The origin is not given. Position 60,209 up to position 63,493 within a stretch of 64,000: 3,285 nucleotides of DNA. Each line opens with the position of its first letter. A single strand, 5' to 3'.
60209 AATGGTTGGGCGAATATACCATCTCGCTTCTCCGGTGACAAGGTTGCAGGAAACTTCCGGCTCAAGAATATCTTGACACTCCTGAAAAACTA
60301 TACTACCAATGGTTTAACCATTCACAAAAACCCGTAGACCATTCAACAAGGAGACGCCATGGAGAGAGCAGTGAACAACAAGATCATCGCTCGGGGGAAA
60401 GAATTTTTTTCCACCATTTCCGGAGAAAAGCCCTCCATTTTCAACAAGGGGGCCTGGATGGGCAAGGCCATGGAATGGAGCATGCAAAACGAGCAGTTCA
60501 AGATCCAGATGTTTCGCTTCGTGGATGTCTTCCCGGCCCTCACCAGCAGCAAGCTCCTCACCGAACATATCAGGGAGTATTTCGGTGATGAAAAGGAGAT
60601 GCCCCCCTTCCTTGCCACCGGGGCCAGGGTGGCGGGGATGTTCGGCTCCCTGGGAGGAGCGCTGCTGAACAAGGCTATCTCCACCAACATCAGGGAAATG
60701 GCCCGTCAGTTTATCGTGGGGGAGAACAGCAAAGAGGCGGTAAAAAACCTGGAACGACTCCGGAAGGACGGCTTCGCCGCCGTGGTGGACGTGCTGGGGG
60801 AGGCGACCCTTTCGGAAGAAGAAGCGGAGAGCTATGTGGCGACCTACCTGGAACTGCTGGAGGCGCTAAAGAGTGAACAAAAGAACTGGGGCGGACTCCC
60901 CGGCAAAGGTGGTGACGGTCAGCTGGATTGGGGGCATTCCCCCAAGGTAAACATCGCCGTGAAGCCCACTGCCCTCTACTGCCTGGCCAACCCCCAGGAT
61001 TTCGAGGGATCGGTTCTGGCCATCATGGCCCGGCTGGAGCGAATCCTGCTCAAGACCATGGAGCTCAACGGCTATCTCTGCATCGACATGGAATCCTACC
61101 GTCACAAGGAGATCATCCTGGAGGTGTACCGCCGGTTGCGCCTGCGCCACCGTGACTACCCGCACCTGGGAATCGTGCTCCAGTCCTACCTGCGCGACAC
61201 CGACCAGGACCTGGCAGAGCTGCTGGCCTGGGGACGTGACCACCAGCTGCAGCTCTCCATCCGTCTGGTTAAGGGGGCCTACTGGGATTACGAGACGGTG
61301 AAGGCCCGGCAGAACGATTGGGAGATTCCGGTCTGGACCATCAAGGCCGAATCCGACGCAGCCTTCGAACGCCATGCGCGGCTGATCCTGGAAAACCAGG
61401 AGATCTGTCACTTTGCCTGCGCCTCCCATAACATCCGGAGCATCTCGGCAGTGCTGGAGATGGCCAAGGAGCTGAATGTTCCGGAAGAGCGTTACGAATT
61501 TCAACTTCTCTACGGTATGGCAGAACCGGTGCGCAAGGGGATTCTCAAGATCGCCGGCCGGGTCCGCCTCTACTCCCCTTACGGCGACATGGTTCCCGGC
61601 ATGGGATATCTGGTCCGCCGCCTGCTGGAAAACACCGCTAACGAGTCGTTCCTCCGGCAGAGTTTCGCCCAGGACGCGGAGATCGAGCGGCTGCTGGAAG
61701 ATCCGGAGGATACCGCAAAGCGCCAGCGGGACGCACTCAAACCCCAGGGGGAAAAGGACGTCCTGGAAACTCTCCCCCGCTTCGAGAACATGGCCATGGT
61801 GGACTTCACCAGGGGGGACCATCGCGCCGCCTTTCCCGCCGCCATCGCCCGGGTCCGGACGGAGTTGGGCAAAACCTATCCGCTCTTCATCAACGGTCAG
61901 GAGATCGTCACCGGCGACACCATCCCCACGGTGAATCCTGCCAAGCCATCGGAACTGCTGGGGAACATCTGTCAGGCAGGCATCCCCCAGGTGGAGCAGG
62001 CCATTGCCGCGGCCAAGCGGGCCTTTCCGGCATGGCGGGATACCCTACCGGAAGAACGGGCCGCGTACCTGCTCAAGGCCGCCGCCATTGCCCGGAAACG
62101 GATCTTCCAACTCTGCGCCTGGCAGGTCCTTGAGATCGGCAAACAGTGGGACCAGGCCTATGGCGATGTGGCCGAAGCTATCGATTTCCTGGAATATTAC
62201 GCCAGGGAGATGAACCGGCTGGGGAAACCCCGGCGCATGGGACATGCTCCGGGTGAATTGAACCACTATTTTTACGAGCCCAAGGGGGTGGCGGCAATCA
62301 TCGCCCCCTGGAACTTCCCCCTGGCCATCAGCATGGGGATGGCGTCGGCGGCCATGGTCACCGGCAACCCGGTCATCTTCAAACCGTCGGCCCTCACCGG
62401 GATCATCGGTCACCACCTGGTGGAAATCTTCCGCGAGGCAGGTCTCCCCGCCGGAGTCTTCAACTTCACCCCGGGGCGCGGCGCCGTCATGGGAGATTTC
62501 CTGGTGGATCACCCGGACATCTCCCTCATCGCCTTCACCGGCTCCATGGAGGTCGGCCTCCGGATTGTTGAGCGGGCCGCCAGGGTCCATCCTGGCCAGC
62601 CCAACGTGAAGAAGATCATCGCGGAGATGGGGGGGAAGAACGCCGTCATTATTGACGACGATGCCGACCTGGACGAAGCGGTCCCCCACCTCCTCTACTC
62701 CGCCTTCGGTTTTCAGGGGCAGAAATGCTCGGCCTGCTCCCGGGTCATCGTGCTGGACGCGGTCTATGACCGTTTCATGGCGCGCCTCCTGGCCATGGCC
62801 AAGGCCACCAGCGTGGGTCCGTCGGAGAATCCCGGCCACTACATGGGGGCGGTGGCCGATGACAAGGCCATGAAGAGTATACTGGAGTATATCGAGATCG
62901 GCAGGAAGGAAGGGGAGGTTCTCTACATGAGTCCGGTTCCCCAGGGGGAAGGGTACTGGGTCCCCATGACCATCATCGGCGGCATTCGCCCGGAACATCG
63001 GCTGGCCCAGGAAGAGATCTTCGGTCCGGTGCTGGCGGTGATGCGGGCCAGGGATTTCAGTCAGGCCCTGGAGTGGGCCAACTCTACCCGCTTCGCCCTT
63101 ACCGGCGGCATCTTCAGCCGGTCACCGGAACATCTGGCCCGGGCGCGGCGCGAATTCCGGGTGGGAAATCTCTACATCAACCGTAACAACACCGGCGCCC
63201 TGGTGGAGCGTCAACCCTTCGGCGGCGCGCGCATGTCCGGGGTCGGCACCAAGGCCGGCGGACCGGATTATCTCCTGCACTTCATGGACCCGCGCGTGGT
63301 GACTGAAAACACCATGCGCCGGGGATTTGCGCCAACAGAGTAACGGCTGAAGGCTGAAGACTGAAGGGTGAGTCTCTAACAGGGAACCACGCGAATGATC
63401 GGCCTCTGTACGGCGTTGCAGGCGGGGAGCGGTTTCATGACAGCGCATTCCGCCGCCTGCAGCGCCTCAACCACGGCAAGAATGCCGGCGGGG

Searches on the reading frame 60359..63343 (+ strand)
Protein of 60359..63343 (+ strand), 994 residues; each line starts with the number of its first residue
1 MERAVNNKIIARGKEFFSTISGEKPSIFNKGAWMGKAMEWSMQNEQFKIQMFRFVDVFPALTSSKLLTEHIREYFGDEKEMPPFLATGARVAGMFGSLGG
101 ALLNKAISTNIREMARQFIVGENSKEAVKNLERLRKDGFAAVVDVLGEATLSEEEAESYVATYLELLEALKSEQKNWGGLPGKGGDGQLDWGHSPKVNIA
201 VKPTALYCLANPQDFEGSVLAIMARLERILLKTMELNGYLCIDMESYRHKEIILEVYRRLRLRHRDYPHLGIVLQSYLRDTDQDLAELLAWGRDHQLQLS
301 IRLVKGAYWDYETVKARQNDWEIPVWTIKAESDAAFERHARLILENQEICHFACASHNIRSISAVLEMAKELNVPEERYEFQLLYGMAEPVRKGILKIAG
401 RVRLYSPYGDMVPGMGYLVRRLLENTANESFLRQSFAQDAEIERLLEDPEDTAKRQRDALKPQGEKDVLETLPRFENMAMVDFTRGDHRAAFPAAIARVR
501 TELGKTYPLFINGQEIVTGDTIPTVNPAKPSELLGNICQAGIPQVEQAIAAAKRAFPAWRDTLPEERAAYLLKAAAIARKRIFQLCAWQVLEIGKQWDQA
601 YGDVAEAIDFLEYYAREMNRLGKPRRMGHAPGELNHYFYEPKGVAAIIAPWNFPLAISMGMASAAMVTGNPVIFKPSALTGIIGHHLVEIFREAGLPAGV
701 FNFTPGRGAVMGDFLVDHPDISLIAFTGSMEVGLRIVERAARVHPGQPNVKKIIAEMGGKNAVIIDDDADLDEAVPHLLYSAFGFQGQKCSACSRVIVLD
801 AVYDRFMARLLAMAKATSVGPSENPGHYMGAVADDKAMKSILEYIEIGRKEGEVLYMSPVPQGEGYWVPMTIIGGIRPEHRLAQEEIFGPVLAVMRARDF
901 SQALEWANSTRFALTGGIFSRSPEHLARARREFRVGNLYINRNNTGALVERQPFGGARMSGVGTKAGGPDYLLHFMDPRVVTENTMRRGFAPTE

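Call 35: list_cluster_members(proteins=[window:60359-63343:+, window:23999-26380:-, window:14607-16358:-, window:2891-4594:-])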
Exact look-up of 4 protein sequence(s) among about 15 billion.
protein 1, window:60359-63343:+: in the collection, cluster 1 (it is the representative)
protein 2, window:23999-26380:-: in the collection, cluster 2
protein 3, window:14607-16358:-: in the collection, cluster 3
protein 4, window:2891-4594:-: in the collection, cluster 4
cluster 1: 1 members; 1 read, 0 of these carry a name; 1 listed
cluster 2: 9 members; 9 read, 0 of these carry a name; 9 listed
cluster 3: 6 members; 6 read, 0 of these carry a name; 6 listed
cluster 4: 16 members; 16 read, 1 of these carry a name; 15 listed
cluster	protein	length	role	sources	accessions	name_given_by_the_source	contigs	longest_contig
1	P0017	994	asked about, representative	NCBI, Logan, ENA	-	-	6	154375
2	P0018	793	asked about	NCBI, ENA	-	-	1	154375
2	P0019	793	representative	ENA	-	-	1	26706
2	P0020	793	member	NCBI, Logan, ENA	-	-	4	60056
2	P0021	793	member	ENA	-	-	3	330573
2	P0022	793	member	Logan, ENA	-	-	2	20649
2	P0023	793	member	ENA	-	-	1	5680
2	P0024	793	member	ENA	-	-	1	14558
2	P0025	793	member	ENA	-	-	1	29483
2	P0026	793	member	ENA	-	-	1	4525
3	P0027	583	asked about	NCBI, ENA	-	-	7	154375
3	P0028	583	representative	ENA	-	-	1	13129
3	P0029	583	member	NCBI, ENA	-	-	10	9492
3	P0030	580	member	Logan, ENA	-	-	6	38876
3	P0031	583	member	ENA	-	-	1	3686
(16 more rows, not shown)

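Call 36: find_encoding_contigs(protein=window:60359-63343:+, flank=10000, max_places=6)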
Protein window:60359-63343:+ (994 aa): 7 contigs read that carry it; 5 places shown.
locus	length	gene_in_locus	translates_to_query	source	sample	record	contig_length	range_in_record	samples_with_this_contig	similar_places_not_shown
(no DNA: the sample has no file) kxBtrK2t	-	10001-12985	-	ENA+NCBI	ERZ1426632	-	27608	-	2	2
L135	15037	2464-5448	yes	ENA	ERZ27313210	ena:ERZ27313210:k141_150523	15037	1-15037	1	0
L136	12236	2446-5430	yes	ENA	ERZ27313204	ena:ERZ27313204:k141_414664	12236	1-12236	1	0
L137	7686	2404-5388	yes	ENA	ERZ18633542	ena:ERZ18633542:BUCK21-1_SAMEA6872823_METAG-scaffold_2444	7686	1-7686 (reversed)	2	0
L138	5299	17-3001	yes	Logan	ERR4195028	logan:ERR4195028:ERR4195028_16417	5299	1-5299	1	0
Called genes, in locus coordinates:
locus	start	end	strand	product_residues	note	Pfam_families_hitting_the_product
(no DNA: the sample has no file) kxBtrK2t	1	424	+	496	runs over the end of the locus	-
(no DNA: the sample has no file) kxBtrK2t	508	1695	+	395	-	PF13433:Peripla_BP_5, PF13458:Peripla_BP_6, PF01094:ANF_receptor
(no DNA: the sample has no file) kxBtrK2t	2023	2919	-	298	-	PF00892:EamA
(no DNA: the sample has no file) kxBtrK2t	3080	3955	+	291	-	PF02653:BPD_transp_2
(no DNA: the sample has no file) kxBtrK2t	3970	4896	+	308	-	PF02653:BPD_transp_2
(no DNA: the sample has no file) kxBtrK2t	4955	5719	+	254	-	PF00005:ABC_tran, PF13304:AAA_21 (faint), PF12399:BCA_ABC_TP_C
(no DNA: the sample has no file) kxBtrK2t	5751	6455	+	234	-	PF02463:SMC_N (faint), PF00005:ABC_tran, PF13604:AAA_30 (faint), PF13304:AAA_21 (faint)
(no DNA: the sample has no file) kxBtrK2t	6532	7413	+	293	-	PF00892:EamA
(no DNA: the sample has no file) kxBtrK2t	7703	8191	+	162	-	PF04073:tRNA_edit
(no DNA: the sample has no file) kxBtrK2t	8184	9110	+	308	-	PF00892:EamA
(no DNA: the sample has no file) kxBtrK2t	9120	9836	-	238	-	PF00392:GntR, PF07729:FCD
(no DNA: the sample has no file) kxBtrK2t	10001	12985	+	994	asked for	PF18083:PutA_N, PF01619:Pro_dh, PF00171:Aldedh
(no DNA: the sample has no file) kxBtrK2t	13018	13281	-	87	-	PF11142:DUF2917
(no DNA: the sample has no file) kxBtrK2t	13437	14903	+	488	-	PF00392:GntR, PF00155:Aminotran_1_2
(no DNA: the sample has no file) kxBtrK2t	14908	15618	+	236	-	PF03591:AzlC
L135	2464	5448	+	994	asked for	PF18083:PutA_N, PF01619:Pro_dh, PF00171:Aldedh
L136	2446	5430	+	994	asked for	PF18083:PutA_N, PF01619:Pro_dh, PF00171:Aldedh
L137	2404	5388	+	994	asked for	PF18083:PutA_N, PF01619:Pro_dh, PF00171:Aldedh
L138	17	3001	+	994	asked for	PF18083:PutA_N, PF01619:Pro_dh, PF00171:Aldedh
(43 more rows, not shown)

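Call 83: find_encoding_contigs(protein=P0021, flank=10000, max_places=4)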
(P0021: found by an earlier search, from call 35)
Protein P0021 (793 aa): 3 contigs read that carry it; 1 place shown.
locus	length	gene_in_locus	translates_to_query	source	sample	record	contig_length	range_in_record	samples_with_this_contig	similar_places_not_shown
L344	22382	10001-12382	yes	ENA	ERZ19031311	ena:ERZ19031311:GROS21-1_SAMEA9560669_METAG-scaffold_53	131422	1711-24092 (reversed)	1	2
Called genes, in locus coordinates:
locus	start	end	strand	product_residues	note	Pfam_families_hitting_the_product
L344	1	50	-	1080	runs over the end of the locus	PF00474:SSF (faint), PF01590:GAF (weak), PF13185:GAF_2, PF07228:SpoIIE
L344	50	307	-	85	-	-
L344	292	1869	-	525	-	PF06414:Zeta_toxin (weak), PF13207:AAA_17, PF13238:AAA_18 (weak), PF13671:AAA_33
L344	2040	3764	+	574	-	-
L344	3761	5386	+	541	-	PF00496:SBP_bac_5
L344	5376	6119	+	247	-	-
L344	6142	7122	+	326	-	PF19300:BPD_transp_1_N, PF00528:BPD_transp_1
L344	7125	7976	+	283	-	PF12911:OppC_N, PF00528:BPD_transp_1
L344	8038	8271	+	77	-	PF13711:DUF4160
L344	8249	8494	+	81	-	PF10387:DUF2442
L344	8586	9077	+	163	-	-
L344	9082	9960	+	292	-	PF05673:DUF815, PF13191:AAA_16 (faint)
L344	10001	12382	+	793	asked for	PF13567:DUF4131, PF03772:Competence, PF00753:Lactamase_B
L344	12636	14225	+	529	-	PF00916:Sulfate_transp, PF16983:MFS_MOT1 (weak), PF13466:STAS_2 (weak)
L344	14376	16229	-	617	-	PF13448:DUF4114, PF16130:DUF4842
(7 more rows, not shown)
